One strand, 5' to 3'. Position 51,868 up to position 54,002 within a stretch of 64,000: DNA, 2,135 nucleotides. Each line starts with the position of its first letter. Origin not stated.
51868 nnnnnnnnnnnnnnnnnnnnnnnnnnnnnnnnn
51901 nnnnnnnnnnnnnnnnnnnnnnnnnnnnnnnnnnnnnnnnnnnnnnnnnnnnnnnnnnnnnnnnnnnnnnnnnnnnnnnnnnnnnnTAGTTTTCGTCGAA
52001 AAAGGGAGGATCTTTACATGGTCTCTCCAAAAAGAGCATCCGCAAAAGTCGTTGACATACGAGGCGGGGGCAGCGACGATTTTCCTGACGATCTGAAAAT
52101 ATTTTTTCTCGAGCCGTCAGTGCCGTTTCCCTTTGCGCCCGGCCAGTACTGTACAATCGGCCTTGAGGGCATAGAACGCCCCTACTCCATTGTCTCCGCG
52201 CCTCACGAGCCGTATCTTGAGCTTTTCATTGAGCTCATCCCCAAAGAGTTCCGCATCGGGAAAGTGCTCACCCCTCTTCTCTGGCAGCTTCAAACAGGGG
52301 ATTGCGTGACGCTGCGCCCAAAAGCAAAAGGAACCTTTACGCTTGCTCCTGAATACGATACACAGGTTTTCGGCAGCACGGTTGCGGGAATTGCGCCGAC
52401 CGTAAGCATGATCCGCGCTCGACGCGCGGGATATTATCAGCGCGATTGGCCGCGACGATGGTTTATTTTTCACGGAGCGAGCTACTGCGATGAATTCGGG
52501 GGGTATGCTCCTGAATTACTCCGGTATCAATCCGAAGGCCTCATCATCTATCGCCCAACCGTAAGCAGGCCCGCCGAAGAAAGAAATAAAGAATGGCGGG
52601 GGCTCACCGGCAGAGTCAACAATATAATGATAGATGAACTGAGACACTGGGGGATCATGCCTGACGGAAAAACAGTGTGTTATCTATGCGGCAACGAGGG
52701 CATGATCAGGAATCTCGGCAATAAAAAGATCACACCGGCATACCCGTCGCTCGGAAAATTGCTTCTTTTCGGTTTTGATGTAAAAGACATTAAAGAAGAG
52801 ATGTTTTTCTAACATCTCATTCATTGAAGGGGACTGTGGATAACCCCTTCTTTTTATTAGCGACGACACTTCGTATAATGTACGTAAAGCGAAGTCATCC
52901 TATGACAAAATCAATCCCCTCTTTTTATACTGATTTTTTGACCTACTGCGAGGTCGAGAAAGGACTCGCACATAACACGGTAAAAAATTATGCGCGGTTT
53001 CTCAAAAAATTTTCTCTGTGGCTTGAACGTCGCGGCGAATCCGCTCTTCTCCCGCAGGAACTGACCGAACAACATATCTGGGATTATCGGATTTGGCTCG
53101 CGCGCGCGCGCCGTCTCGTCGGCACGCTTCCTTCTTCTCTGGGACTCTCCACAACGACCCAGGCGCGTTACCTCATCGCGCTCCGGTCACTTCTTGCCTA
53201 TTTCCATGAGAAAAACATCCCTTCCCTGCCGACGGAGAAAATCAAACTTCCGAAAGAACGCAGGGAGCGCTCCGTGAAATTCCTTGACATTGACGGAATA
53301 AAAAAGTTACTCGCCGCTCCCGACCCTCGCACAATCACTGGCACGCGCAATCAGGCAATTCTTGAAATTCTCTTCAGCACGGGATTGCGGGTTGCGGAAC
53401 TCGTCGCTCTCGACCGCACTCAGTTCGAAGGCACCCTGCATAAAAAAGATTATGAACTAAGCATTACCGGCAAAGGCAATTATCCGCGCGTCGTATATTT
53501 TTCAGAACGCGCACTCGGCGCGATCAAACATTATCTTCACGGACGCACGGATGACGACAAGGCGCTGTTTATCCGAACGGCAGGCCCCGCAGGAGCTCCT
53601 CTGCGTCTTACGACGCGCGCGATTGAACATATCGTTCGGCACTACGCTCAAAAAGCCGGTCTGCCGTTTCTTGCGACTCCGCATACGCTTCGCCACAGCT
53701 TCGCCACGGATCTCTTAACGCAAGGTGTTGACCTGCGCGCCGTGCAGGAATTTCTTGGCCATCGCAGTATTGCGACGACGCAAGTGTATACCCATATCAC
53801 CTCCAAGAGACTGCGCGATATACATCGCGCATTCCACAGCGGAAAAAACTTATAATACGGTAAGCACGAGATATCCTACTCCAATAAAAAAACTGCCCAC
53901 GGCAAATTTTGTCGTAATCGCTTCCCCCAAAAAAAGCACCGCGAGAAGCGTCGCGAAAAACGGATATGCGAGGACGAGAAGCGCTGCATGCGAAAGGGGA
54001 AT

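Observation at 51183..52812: PaaA/PaaC-like diiron oxygenase component paired with an FNR-type flavin reductase in an otherwise minimal metabolic repertoire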

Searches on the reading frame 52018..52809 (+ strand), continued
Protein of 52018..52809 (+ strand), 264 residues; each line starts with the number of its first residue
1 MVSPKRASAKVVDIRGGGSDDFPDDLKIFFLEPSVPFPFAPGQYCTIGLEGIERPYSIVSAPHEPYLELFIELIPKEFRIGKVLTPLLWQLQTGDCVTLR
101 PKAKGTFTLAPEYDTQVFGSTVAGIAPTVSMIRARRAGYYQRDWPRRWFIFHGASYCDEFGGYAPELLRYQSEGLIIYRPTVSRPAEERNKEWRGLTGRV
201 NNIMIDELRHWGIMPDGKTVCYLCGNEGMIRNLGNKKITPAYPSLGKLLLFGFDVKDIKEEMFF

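Call 98: fold_search(model_id=the predicted structure, library=pdb)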
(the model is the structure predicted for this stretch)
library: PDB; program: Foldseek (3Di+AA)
matches with E <= 10: 842; with E <= 0.001: 299
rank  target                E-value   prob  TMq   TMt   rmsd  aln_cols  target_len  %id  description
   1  8dos_A                2.0e-19  1.00  0.74  0.78   4.9       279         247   23  Crystal structure of Ferredoxin (flavodoxin):NADP(+) oxidoreductase from Klebsiella pneumoniae (released 2022-07-27)
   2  3fpk_A                1.8e-18  1.00  0.73  0.78   5.0       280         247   24  Crystal Structure of Ferredoxin-NADP Reductase from Salmonella typhimurium (released 2009-02-03)
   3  8dos_B                2.1e-18  1.00  0.74  0.79   4.9       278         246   23  Crystal structure of Ferredoxin (flavodoxin):NADP(+) oxidoreductase from Klebsiella pneumoniae (released 2022-07-27)
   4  1fdr                  3.4e-18  1.00  0.74  0.80   4.8       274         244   24  FLAVODOXIN REDUCTASE FROM E. COLI (released 1997-09-17)
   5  2xnj_A                4.1e-18  1.00  0.73  0.76   5.0       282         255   23  Crystal structure of an engineered Ferredoxin(flavodoxin) NADP(H) Reductase (FPR) from Escherichia coli (released 2011-02-23)
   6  5tr9_A                8.4e-18  1.00  0.73  0.78   5.1       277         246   20  Crystal Structure of a ferredoxin NADP+ reductase from Neisseria gonorrhoeae with bound FAD (released 2016-11-09)
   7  2xnj_B                8.9e-18  1.00  0.73  0.77   4.5       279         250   23  Crystal structure of an engineered Ferredoxin(flavodoxin) NADP(H) Reductase (FPR) from Escherichia coli (released 2011-02-23)
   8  1a8p                  1.5e-17  1.00  0.70  0.72   5.4       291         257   22  FERREDOXIN REDUCTASE FROM AZOTOBACTER VINELANDII (released 1998-06-17)
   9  2qdx                  8.9e-17  1.00  0.69  0.71   5.6       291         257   24  P.Aeruginosa Fpr with FAD (released 2007-10-30)
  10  5thx                  9.5e-17  1.00  0.69  0.71   5.5       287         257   24  Crystal Structure of a ferredoxin NADP+ reductase from Neisseria gonorrhoeae with bound NADP and FAD (released 2016-10-19)
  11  4b4d                  1.3e-16  1.00  0.69  0.71   5.6       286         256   22  Crystal structure of FAD-containing ferredoxin-NADP reductase from Xanthomonas axonopodis pv. citri (released 2013-08-21)
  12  6rr3                  5.2e-16  1.00  0.69  0.71   4.2       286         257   22  CRYSTAL STRUCTURE OF FAD-CONTAINING FERREDOXIN-NADP REDUCTASE FROM BRUCELLA OVIS (released 2019-08-21)
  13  4k1x_A                8.4e-16  1.00  0.69  0.72   5.4       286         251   21  Ferredoxin-NADP(H) Reductase mutant with Ala 266 replaced by Tyr (A266Y) and residues 267-272 deleted. (released 2013-11-13)
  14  2bgi                  1.8e-15  1.00  0.66  0.68   3.1       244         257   24  X-Ray Structure of the Ferredoxin-NADP(H) Reductase from Rhodobacter capsulatus complexed with three molecules of the de (released 2005-09-07)
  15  4wqm                  2.5e-15  1.00  0.72  0.59   3.3       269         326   23  Structure of the toluene 4-monooxygenase NADH oxidoreductase T4moF, K270S K271S variant (released 2015-09-09)
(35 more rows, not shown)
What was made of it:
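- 52018..52812 (+): Gene B: 264-aa Fpr-type ferredoxin/flavodoxin-NADP+ reductase (FAD-binding barrel plus NAD(P)-binding domain, C-terminal aromatic pair FF, no Fe-S domain). Foldseek best matches 8dos, 3fpk and 1fdr (call 98).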

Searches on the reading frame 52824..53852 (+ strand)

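Call 3: search_protein_families(library=pfam, proteins=[window:52824-53852:+], max_evalue=1)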
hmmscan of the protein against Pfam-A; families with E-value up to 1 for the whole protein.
window:52824-53852:+ (343 aa): 4 families
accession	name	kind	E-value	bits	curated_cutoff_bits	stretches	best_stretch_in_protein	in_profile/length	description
PF00589.27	Phage_integrase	-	1.6e-35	122.8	27.1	1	153-327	2-170/172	Phage integrase family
PF02899.23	Phage_int_SAM_1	-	9.7e-11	42.2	22.3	1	37-127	3-79/83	Phage integrase, N-terminal SAM-like domain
PF13495.12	Phage_int_SAM_4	-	1.9e-09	38.3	27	1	35-130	2-81/85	Phage integrase, N-terminal SAM-like domain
PF13102.12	Phage_int_SAM_5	-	1e-05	26.3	22.3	2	35-126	3-81/98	Phage integrase SAM-like domain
